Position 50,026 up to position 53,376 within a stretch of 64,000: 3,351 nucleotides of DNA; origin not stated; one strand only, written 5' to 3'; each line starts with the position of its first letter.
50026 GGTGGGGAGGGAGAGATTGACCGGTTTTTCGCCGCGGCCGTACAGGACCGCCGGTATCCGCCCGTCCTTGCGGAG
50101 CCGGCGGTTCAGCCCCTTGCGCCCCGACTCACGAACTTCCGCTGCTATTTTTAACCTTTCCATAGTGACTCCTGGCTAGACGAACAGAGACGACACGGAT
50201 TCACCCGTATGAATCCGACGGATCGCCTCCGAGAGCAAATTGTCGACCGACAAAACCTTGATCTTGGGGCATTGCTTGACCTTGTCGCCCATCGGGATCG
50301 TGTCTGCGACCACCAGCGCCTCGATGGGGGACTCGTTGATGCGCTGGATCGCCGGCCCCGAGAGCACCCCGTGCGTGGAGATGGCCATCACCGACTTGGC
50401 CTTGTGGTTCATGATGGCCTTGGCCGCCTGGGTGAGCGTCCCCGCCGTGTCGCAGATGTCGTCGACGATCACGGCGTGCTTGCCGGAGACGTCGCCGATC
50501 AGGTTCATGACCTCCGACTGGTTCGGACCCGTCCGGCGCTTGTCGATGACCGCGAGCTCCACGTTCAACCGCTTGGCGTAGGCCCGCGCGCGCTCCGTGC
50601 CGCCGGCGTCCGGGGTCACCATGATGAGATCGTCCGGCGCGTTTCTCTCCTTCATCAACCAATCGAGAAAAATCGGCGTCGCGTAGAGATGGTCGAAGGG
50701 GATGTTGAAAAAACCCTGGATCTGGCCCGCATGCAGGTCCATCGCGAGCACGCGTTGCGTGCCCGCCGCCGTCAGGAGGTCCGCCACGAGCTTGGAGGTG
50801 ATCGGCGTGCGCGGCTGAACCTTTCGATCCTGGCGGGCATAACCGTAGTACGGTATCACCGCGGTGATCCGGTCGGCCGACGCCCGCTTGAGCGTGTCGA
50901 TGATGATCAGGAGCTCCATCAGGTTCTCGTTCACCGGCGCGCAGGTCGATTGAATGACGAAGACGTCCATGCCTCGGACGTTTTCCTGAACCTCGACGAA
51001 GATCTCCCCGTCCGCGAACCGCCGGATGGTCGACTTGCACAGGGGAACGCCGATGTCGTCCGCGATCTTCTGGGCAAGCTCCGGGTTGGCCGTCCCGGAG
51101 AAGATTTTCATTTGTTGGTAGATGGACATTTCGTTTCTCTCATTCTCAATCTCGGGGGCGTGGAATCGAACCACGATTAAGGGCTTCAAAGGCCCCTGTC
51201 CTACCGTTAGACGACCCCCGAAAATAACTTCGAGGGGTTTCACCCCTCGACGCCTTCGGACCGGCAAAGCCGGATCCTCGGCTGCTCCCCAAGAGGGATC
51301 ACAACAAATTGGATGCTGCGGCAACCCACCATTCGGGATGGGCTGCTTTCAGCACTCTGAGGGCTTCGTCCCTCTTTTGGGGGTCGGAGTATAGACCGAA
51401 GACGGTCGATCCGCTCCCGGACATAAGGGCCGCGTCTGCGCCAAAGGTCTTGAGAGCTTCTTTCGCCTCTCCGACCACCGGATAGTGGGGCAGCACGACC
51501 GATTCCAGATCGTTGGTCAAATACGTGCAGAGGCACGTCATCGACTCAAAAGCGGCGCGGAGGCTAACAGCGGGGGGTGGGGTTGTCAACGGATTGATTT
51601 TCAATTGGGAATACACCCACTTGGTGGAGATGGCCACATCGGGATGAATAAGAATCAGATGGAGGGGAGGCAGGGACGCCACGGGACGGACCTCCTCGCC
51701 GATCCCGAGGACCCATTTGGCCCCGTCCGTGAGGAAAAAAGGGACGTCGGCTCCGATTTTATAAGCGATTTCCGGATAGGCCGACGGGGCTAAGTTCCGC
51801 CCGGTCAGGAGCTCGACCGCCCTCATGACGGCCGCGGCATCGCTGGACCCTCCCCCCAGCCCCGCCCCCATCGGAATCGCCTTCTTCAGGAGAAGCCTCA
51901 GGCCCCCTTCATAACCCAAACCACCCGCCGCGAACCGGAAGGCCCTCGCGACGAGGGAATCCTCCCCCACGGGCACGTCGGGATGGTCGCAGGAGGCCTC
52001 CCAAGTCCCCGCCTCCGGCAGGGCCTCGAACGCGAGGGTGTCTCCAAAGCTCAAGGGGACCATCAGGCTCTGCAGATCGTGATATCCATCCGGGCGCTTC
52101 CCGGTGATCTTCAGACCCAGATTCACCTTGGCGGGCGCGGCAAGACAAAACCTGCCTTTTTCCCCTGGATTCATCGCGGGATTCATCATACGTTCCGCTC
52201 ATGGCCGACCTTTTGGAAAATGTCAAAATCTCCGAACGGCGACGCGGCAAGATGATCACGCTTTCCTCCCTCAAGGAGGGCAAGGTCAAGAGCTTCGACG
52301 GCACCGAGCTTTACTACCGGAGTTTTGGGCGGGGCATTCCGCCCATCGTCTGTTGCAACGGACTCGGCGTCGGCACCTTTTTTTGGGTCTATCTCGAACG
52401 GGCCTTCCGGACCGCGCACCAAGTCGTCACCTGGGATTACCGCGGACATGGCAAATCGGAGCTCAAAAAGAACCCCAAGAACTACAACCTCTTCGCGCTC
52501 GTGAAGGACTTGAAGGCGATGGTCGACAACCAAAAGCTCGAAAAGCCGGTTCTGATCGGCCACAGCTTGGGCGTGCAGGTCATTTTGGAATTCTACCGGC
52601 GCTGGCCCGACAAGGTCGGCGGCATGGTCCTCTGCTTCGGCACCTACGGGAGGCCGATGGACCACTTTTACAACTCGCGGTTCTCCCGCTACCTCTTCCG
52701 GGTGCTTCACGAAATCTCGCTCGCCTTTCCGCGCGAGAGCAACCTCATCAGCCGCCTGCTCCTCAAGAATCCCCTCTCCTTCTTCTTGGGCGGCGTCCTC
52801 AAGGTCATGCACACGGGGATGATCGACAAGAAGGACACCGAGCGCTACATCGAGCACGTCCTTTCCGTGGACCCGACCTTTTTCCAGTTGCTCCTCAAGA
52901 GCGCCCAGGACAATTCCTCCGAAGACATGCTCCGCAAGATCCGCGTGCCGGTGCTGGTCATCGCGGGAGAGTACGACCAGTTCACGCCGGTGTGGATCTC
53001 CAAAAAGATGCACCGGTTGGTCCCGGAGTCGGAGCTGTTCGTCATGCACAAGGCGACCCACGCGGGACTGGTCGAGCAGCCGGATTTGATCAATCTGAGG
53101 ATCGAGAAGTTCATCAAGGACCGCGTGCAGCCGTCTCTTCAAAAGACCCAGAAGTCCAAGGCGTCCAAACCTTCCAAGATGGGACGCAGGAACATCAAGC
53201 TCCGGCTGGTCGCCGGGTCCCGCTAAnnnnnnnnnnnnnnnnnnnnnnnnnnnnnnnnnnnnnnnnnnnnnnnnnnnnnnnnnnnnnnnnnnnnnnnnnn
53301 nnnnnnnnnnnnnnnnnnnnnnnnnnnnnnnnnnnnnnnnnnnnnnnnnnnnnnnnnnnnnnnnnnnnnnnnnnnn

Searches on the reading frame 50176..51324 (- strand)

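Call 12: search_protein_families(library=pfam, proteins=[window:50176-51324:-], max_evalue=0.001)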
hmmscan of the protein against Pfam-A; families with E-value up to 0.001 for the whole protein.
window:50176-51324:- (382 aa): 3 families
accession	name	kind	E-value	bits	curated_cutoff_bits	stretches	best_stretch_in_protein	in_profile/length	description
PF13793.12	Pribosyltran_N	-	9.7e-59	196.8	25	1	72-188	1-117/117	N-terminal domain of ribose phosphate pyrophosphokinase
PF14572.12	Pribosyl_synth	-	3.2e-34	118.9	27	1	269-381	71-183/184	Phosphoribosyl synthetase-associated domain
PF00156.33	Pribosyltran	-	1.1e-18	67.5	26.3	1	233-317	31-123/158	Phosphoribosyl transferase domain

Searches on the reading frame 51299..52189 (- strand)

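Call 12: search_protein_families(library=pfam, proteins=[window:51299-52189:-], max_evalue=0.001)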
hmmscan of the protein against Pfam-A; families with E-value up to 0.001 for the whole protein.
window:51299-52189:- (296 aa): 2 families
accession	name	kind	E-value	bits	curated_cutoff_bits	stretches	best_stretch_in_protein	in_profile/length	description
PF00288.32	GHMP_kinases_N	-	2.7e-12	47.2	22.3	1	80-155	3-86/87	GHMP kinases N terminal domain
PF08544.19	GHMP_kinases_C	-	7.6e-12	45.9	21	1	217-283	10-82/85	GHMP kinases C terminal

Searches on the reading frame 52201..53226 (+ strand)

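Call 12: search_protein_families(library=pfam, proteins=[window:52201-53226:+], max_evalue=0.001)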
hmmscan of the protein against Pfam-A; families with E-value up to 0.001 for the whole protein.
window:52201-53226:+ (341 aa): 7 families
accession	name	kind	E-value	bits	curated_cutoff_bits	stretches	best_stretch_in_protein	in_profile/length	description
PF00561.26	Abhydrolase_1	-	9.1e-20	71.8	25.8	1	47-292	1-243/245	alpha/beta hydrolase fold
PF12697.13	Abhydrolase_6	-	2e-15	58.5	26.3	1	49-296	1-213/217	Alpha/beta hydrolase family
PF12146.15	Hydrolase_4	-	1.8e-14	54.1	27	1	73-293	32-238/239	Serine aminopeptidase, S33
PF08386.16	Abhydrolase_4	-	5.3e-08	33.4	21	1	238-307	24-93/103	TAP-like protein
PF10230.15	LIDHydrolase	-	2.5e-05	24.6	27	1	65-288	25-260/262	Lipid-droplet associated hydrolase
PF12695.13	Abhydrolase_5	-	0.00023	21.4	27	0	88-155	31-95/164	Alpha/beta hydrolase family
PF08538.16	DUF1749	-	0.00035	20.2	24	0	73-134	65-125/299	Protein of unknown function (DUF1749)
